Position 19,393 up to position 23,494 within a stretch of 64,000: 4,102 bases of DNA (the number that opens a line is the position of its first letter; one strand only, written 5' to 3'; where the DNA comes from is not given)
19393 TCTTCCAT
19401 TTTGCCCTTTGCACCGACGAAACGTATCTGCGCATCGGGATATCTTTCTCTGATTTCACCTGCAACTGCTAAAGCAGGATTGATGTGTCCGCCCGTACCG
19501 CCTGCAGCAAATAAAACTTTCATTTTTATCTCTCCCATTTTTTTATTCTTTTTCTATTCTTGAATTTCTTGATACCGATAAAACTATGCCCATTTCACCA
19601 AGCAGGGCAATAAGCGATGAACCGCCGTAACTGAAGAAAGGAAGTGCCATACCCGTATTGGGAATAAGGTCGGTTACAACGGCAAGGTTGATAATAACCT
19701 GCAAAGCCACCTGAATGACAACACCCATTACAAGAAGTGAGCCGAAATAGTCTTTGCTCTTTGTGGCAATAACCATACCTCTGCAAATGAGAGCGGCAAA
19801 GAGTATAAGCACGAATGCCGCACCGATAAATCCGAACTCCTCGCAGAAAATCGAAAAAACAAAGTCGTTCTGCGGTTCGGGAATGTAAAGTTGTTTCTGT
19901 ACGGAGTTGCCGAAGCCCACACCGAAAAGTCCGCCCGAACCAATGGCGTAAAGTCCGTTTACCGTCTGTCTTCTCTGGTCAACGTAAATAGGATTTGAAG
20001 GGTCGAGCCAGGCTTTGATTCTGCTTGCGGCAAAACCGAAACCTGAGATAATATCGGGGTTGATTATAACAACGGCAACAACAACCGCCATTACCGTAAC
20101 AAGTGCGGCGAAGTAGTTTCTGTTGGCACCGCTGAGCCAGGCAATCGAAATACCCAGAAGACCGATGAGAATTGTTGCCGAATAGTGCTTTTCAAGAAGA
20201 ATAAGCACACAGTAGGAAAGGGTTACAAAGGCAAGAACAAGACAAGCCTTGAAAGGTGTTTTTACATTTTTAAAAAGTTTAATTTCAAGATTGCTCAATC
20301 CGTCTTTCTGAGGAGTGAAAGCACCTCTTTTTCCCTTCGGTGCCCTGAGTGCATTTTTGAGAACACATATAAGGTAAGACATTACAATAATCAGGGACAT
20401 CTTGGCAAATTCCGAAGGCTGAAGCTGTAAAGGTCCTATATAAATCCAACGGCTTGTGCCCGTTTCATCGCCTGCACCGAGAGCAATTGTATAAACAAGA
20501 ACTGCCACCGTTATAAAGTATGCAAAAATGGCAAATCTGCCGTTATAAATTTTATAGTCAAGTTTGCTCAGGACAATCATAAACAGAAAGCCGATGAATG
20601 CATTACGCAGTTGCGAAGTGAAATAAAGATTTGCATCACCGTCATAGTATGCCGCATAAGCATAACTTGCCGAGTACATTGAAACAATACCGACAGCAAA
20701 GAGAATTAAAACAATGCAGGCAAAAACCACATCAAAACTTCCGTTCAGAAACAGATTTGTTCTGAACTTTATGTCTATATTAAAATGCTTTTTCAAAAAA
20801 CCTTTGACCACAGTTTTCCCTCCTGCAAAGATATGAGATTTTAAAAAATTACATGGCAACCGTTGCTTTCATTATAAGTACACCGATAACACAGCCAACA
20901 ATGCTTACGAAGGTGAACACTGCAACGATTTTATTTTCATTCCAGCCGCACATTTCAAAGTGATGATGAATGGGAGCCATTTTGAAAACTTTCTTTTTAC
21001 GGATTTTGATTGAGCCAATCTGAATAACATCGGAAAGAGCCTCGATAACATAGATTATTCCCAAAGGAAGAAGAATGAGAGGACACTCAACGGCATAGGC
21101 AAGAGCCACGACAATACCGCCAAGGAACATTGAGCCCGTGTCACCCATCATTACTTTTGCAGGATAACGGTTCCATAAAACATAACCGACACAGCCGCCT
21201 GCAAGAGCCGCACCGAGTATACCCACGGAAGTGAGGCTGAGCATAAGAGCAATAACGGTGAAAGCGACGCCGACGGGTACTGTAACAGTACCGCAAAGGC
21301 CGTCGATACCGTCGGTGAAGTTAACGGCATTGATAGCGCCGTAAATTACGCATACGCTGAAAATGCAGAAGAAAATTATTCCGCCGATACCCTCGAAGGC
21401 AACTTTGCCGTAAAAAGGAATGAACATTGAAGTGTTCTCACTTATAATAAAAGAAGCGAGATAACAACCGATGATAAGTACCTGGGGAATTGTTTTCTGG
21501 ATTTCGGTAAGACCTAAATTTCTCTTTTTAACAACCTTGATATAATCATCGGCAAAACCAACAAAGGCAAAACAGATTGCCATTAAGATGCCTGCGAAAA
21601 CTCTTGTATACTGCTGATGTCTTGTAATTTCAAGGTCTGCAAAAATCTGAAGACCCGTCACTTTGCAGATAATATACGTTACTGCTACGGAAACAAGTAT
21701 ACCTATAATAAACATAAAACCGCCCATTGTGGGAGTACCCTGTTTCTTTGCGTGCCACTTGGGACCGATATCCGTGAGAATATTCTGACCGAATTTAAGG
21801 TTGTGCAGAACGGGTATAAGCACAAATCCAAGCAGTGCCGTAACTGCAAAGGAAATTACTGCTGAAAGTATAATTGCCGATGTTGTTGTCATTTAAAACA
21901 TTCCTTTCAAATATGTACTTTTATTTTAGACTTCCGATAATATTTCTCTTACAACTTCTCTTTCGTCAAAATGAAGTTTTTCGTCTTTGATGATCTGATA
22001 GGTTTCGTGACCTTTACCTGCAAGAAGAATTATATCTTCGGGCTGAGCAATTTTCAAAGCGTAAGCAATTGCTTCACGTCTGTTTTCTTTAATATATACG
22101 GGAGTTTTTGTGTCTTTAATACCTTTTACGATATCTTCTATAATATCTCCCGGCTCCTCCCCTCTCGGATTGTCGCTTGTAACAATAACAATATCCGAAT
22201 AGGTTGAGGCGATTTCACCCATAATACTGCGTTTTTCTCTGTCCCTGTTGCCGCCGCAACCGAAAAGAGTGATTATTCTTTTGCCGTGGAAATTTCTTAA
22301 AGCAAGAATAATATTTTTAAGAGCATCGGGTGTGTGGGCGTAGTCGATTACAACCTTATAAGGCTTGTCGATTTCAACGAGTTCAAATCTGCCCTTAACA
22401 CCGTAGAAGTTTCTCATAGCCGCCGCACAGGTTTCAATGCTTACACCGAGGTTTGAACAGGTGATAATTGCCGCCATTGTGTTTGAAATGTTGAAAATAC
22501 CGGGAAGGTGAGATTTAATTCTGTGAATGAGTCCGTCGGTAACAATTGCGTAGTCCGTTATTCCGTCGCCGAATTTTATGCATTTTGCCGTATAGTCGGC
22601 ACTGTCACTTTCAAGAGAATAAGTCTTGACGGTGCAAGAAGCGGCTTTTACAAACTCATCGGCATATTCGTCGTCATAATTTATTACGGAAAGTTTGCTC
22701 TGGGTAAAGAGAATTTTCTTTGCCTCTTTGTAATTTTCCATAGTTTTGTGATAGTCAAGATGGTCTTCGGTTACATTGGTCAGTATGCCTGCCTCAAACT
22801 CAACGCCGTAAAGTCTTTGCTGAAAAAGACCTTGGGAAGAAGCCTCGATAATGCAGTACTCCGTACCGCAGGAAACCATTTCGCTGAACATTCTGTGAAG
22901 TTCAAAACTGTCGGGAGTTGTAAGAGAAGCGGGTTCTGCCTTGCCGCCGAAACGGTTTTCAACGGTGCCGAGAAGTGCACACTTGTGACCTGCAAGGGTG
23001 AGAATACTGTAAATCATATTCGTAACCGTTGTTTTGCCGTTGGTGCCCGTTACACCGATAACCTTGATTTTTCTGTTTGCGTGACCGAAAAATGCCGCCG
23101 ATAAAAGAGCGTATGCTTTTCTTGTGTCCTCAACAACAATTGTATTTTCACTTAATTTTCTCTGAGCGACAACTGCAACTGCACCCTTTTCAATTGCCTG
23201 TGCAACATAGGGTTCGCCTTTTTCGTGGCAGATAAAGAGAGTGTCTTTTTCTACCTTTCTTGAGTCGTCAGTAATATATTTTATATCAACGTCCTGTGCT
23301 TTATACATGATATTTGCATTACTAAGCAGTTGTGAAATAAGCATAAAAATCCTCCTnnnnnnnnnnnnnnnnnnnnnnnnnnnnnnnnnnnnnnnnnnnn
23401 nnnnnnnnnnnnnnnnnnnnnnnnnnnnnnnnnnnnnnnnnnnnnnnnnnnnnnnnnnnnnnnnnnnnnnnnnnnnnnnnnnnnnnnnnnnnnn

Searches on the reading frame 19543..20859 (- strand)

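Call 54: search_protein_families(library=pfam, max_evalue=0.00001, proteins=[window:19543-20859:-])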
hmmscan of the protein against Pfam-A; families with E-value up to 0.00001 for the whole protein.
window:19543-20859:- (438 aa): 1 family
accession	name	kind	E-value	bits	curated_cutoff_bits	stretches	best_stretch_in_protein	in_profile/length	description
PF01098.24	FTSW_RODA_SPOVE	-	1.2e-80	271.7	26.4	1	47-434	5-355/356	Cell cycle protein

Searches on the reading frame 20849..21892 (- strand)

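Call 54: search_protein_families(library=pfam, max_evalue=0.00001, proteins=[window:20849-21892:-])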
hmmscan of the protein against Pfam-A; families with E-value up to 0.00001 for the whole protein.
window:20849-21892:- (347 aa): 1 family
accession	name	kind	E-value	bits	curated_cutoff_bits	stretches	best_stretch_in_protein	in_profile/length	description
PF00953.26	Glycos_transf_4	-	1.4e-29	103.6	27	1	100-267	3-158/160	Glycosyl transferase family 4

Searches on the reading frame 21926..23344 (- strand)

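Call 54: search_protein_families(library=pfam, max_evalue=0.00001, proteins=[window:21926-23344:-])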
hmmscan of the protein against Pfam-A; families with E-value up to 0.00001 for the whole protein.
window:21926-23344:- (472 aa): 2 families
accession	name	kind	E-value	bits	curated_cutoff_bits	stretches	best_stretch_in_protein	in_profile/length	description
PF08245.18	Mur_ligase_M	-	2.1e-53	181.7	24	1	98-295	1-199/200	Mur ligase middle domain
PF02875.26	Mur_ligase_C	-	2.1e-34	119.5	28.4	1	318-445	1-127/127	Mur ligase, glutamate ligase domain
